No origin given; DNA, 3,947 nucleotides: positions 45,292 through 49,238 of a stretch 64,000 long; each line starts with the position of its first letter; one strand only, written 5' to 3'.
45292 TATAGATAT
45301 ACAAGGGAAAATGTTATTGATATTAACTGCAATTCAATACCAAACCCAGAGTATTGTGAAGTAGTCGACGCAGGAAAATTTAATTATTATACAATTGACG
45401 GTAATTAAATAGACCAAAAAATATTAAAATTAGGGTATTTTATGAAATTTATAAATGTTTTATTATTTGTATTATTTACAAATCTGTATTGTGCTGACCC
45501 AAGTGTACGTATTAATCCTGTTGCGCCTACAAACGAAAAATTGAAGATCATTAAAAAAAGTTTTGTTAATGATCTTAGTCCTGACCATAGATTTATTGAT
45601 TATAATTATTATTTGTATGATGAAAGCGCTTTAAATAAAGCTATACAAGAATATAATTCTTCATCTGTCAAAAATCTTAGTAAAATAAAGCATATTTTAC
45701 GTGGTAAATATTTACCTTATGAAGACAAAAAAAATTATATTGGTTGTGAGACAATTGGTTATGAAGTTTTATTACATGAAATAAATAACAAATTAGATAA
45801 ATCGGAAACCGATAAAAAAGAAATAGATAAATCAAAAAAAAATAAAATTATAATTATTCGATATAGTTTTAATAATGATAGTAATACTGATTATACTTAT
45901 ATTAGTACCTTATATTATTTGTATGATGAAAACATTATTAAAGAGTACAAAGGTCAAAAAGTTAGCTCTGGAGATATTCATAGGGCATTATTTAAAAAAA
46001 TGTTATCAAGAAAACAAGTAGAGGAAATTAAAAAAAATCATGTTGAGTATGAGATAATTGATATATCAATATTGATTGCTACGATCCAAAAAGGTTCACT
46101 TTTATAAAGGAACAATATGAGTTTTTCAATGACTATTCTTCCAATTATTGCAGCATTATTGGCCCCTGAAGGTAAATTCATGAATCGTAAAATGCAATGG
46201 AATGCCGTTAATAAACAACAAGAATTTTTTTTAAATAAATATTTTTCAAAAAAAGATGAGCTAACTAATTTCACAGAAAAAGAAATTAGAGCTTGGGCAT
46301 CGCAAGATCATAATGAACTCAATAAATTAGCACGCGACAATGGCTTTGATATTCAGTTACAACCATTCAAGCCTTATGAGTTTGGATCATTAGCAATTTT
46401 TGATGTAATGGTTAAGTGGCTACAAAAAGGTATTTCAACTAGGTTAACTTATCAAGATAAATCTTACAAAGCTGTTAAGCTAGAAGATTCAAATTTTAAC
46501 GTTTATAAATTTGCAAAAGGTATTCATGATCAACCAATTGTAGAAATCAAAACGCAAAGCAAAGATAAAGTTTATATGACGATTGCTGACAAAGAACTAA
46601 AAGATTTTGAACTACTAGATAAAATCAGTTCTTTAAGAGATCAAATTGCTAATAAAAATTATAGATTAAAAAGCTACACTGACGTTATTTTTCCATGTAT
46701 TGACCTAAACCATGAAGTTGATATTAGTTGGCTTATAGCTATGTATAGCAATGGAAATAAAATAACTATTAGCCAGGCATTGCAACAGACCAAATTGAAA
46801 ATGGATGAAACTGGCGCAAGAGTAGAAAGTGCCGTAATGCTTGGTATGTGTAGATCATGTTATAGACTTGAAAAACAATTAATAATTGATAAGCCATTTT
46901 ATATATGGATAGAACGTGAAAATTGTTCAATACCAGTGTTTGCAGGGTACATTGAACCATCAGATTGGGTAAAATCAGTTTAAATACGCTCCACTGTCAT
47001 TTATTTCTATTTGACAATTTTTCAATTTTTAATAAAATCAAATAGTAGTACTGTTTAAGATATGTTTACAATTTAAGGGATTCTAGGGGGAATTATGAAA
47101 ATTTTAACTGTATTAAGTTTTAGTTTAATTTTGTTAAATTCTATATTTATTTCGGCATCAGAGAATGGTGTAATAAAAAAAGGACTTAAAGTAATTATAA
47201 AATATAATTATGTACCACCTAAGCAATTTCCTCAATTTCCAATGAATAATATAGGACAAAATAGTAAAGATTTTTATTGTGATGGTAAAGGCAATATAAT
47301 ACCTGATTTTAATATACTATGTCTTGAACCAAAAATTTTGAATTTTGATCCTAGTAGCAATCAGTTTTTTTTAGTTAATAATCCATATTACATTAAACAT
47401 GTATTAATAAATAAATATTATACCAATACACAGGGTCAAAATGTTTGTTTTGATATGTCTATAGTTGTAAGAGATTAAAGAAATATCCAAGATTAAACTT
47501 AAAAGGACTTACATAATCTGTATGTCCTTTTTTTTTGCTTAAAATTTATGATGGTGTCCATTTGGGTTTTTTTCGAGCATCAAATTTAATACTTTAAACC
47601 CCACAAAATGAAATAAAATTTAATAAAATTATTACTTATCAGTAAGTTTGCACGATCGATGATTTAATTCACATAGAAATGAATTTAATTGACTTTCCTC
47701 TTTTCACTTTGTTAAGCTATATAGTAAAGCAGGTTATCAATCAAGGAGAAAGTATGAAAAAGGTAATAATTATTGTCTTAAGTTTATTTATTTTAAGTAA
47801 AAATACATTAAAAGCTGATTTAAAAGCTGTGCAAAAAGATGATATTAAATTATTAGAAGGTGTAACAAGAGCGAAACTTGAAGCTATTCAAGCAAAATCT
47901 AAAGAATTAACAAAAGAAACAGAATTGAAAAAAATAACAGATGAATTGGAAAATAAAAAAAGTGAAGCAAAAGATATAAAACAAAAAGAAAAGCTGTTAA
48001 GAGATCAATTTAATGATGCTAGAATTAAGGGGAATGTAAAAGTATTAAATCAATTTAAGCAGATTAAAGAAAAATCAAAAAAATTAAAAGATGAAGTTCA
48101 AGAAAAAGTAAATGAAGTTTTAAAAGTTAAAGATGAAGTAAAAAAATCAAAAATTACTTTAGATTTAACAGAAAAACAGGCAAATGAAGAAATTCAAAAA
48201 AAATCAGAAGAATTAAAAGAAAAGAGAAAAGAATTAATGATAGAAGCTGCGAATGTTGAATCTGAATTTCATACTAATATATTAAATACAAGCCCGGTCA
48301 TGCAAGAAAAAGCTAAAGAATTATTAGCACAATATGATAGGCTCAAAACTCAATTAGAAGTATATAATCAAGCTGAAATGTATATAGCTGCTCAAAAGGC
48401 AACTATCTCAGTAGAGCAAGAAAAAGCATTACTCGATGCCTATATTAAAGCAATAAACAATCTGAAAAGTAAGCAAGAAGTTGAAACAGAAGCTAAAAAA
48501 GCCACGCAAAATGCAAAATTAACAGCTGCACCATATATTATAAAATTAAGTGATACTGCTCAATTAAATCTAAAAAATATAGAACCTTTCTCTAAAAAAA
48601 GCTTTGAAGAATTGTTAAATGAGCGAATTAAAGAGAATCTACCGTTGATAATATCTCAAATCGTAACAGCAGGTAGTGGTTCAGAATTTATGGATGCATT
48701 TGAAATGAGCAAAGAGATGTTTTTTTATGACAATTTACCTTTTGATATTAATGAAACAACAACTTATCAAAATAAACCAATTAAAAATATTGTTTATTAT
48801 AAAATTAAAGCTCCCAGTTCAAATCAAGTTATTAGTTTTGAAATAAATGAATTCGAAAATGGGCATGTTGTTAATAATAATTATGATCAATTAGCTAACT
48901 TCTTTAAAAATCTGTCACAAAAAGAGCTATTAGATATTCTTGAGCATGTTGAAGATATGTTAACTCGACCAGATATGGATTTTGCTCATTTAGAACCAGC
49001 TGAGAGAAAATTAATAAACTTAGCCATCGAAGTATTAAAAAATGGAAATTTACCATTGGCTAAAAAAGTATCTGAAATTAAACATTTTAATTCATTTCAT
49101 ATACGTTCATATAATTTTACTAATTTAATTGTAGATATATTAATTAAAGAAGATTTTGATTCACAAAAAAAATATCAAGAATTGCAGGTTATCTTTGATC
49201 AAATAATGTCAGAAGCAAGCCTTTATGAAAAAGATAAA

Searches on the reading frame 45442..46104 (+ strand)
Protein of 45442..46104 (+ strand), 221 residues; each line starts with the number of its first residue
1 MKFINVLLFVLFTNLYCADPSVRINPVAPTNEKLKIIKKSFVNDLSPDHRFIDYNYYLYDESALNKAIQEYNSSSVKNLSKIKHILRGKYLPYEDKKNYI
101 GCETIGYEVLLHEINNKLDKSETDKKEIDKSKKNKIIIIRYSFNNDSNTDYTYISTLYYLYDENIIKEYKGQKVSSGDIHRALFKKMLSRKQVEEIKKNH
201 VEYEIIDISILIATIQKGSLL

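Call 19: search_protein_families(library=pfam, proteins=[window:45442-46104:+], max_evalue=0.1)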
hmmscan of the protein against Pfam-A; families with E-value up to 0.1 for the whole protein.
window:45442-46104:+ (221 aa): 2 families
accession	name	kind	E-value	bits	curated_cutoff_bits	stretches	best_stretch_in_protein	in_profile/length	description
PF04276.17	DUF443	-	0.035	14.3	26.2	0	109-157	107-155/202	Protein of unknown function (DUF443)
PF13482.12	RNase_H_2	-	0.039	14.3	22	1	28-87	38-97/165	RNase_H superfamily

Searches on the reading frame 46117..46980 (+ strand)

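Call 19: search_protein_families(library=pfam, proteins=[window:46117-46980:+], max_evalue=0.1)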
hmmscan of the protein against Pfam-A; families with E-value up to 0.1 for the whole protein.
window:46117-46980:+ (288 aa): 1 family
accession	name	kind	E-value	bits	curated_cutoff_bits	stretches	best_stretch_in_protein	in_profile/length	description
PF00079.25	Serpin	-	3.6e-06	26.9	27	1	212-278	300-366/370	Serpin (serine protease inhibitor)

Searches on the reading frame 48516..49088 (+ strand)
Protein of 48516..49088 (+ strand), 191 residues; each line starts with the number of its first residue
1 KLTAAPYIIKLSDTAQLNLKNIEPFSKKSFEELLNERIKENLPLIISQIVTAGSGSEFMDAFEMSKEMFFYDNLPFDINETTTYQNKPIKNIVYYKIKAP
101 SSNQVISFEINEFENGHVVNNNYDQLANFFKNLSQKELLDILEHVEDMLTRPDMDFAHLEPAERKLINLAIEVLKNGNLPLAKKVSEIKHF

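Call 77: search_protein_families(library=pfam, proteins=[window:48516-49088:+], max_evalue=1)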
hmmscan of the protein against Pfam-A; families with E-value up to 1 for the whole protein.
window:48516-49088:+ (191 aa): 2 families
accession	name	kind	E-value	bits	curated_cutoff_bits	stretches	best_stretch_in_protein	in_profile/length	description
PF17010.10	DUF5092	-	0.00016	22.1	27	1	22-113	1-103/145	Domain of unknown function (DUF5092)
PF03118.21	RNA_pol_A_CTD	-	0.17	12.1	23.8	0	11-34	39-62/67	Bacterial RNA polymerase, alpha chain C terminal domain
